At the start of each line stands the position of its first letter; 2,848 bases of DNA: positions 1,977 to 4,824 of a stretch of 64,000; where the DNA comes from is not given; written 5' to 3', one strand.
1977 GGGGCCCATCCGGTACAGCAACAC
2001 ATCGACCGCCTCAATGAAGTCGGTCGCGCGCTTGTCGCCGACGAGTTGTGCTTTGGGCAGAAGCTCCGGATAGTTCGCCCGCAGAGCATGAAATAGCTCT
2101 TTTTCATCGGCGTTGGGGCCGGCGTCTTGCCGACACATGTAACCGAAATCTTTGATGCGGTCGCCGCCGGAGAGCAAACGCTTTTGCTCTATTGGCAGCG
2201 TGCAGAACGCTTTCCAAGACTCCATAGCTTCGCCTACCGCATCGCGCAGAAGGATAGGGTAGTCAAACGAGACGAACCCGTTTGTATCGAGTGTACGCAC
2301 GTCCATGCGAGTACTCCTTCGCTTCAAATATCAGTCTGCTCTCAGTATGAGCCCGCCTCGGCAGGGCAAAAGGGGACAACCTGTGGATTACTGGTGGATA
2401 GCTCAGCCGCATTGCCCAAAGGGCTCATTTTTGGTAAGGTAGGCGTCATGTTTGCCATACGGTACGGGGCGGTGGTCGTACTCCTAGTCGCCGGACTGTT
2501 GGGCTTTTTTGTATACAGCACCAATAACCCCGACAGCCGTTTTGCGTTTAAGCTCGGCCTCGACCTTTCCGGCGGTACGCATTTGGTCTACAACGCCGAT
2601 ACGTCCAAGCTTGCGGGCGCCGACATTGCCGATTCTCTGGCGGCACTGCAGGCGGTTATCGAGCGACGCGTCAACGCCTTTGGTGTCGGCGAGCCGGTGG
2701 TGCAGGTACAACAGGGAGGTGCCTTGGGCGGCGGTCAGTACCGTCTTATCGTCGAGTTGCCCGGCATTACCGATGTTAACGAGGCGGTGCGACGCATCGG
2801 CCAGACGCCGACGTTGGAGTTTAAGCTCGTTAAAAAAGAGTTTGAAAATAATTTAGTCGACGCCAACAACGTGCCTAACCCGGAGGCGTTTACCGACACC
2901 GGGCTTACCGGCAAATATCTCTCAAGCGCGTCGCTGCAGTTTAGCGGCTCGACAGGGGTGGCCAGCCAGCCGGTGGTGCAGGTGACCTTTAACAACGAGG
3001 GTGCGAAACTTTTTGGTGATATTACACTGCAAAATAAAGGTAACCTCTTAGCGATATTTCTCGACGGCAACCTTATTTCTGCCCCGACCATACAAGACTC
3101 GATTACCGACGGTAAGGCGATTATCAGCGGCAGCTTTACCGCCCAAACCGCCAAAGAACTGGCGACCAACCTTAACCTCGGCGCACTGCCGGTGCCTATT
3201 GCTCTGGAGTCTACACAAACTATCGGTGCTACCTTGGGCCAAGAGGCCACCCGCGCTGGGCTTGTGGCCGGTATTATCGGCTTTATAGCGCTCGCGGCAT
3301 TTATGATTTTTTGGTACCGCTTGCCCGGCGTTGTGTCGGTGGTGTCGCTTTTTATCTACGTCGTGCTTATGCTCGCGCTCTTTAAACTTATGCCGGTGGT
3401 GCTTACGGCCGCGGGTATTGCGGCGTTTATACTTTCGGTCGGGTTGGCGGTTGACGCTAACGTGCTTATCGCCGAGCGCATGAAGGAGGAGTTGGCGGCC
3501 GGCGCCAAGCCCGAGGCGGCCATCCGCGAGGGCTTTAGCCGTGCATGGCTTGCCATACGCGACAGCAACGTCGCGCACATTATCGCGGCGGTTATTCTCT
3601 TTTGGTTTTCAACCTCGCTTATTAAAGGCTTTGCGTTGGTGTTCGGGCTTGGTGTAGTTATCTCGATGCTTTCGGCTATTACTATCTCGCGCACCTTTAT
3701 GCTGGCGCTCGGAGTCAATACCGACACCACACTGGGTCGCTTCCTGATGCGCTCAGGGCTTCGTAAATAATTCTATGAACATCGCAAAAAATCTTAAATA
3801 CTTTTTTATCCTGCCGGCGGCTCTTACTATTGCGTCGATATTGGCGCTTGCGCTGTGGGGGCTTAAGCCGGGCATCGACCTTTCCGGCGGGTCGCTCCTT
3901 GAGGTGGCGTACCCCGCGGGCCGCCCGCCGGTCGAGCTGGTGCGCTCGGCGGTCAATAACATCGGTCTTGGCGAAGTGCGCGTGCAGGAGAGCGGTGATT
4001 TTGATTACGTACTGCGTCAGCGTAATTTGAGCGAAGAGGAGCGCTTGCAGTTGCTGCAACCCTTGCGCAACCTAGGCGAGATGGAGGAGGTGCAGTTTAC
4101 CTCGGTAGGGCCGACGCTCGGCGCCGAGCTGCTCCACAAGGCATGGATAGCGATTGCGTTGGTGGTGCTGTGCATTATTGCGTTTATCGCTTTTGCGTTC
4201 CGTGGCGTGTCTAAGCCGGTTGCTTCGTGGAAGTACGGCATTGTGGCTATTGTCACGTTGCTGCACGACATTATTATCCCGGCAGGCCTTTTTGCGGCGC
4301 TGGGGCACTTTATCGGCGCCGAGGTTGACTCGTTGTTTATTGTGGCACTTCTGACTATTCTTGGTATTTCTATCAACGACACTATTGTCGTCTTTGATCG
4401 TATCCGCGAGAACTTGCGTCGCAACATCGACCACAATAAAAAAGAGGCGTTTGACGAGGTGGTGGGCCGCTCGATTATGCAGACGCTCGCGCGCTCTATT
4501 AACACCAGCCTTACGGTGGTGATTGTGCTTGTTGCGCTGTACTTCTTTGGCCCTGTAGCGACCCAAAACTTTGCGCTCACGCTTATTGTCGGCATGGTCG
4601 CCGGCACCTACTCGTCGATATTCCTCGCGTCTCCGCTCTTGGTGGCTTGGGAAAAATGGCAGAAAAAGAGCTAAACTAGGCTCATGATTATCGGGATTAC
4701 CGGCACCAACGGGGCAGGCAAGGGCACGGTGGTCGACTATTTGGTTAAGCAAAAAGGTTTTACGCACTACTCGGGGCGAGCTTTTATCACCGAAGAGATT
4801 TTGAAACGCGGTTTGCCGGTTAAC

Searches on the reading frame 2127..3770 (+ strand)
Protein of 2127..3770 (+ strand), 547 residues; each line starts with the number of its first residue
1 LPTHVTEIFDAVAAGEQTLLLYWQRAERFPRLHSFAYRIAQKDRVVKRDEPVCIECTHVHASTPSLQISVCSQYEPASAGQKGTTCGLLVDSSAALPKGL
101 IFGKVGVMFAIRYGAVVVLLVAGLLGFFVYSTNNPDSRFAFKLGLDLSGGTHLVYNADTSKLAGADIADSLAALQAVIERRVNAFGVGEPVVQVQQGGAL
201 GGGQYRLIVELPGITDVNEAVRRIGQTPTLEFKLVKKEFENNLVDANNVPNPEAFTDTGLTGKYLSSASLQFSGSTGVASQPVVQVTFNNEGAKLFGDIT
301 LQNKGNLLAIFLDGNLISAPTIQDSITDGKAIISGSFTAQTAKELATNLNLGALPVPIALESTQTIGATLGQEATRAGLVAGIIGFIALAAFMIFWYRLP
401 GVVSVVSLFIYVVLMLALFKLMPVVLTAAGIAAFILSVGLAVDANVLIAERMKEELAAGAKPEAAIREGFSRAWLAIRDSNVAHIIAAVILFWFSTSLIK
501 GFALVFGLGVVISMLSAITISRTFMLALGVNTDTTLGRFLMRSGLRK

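Call 57: search_protein_families(library=ncbifam, proteins=[window:2127-3770:+], max_evalue=0.01)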
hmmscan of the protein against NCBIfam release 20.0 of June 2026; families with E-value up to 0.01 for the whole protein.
window:2127-3770:+ (547 aa): 28 families (the best 25 are shown)
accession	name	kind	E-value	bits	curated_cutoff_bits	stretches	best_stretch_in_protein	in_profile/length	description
NF009583.0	PRK13024.1-3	subfamily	1.6e-111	373.6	721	1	116-528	13-431/755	protein translocase subunit SecDF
TIGR01129.1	secD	equivalog_domain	3.6e-109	365.5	244.4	1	143-525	1-397/397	protein translocase subunit SecD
NF009585.0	PRK13024.1-5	equivalog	1.4e-75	255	1037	2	259-528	382-647/993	protein translocase subunit SecDF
NF011315.0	PRK14726.1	equivalog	3.6e-69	233.8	1249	1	166-525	158-521/855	protein translocase subunit SecDF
NF009581.0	PRK13024.1-1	equivalog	1.2e-66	225.4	1058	1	116-531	12-412/752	protein translocase subunit SecDF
TIGR00916.1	2A0604s01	subfamily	2.7e-61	207.1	148.6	1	288-518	1-231/231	SecD/SecF family protein translocase subunit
NF009584.0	PRK13024.1-4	equivalog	6.1e-60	203.4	1171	2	315-533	195-416/759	protein translocase subunit SecDF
NF009545.0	PRK12933.1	equivalog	1.9e-50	172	728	1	177-525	238-590/604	protein translocase subunit SecD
NF009580.0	PRK13023.1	equivalog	1.9e-44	152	1153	1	260-525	182-444/775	protein translocase subunit SecDF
NF009582.0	PRK13024.1-2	equivalog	1.9e-39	135.4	723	1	313-531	272-489/859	protein translocase subunit SecDF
NF009540.0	PRK12911.1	equivalog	3.1e-37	127.6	1878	1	302-528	836-1061/1403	bifunctional preprotein translocase subunit SecD/SecF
NF006218.0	PRK08343.1-4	subfamily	1.9e-33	115.9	383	1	140-514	30-374/392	preprotein translocase subunit SecD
NF046001.1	SecDF_plasm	equivalog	1.5e-29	102.7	500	1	331-527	307-502/878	protein translocase subunit SecDF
TIGR00966.2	transloc_SecF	equivalog_domain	1.3e-19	70.8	160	1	339-526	91-277/279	protein translocase subunit SecF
NF006217.0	PRK08343.1-3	equivalog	2.1e-17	62.9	491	1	336-515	347-526/544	preprotein translocase subunit SecD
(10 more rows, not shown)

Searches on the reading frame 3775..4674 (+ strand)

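Call 57: search_protein_families(library=ncbifam, proteins=[window:3775-4674:+], max_evalue=0.01)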
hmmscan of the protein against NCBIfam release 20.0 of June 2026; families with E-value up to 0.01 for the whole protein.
window:3775-4674:+ (299 aa): 23 families
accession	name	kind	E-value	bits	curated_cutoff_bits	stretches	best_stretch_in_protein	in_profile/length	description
TIGR00966.2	transloc_SecF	equivalog_domain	1.6e-77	260.8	160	1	2-292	2-279/279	protein translocase subunit SecF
NF009583.0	PRK13024.1-3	subfamily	4.9e-69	233.2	721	1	7-298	463-739/755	protein translocase subunit SecDF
NF009581.0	PRK13024.1-1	equivalog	1.4e-56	192.1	1058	1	2-296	450-733/752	protein translocase subunit SecDF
NF011315.0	PRK14726.1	equivalog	3.7e-53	180.8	1249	1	8-294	554-829/855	protein translocase subunit SecDF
NF009585.0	PRK13024.1-5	equivalog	2.2e-51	174.9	1037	1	106-297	800-982/993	protein translocase subunit SecDF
NF009584.0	PRK13024.1-4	equivalog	1.9e-49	168.7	1171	1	2-296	452-735/759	protein translocase subunit SecDF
TIGR00916.1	2A0604s01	subfamily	7.4e-44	150.1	148.6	1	102-282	69-231/231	SecD/SecF family protein translocase subunit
NF009580.0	PRK13023.1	equivalog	2.4e-33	115.4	1153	1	17-292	485-750/775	protein translocase subunit SecDF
NF009582.0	PRK13024.1-2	equivalog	6.7e-33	113.7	723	1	110-298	652-830/859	protein translocase subunit SecDF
NF009540.0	PRK12911.1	equivalog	3.1e-24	84.4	1878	1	112-290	1225-1392/1403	bifunctional preprotein translocase subunit SecD/SecF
NF046001.1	SecDF_plasm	equivalog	6.3e-18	64.2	500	1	107-298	669-852/878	protein translocase subunit SecDF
NF006357.0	PRK08578.2-1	equivalog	2.5e-15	57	304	1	5-290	3-271/282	preprotein translocase subunit SecF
TIGR01129.1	secD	equivalog_domain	7.1e-14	51.8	244.4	1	102-288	229-396/397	protein translocase subunit SecD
NF006353.0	PRK08578.1-1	subfamily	2.5e-13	50.1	282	1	5-277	3-259/281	preprotein translocase subunit SecF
NF009545.0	PRK12933.1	equivalog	3.8e-13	48.8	728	1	106-292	425-592/604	protein translocase subunit SecD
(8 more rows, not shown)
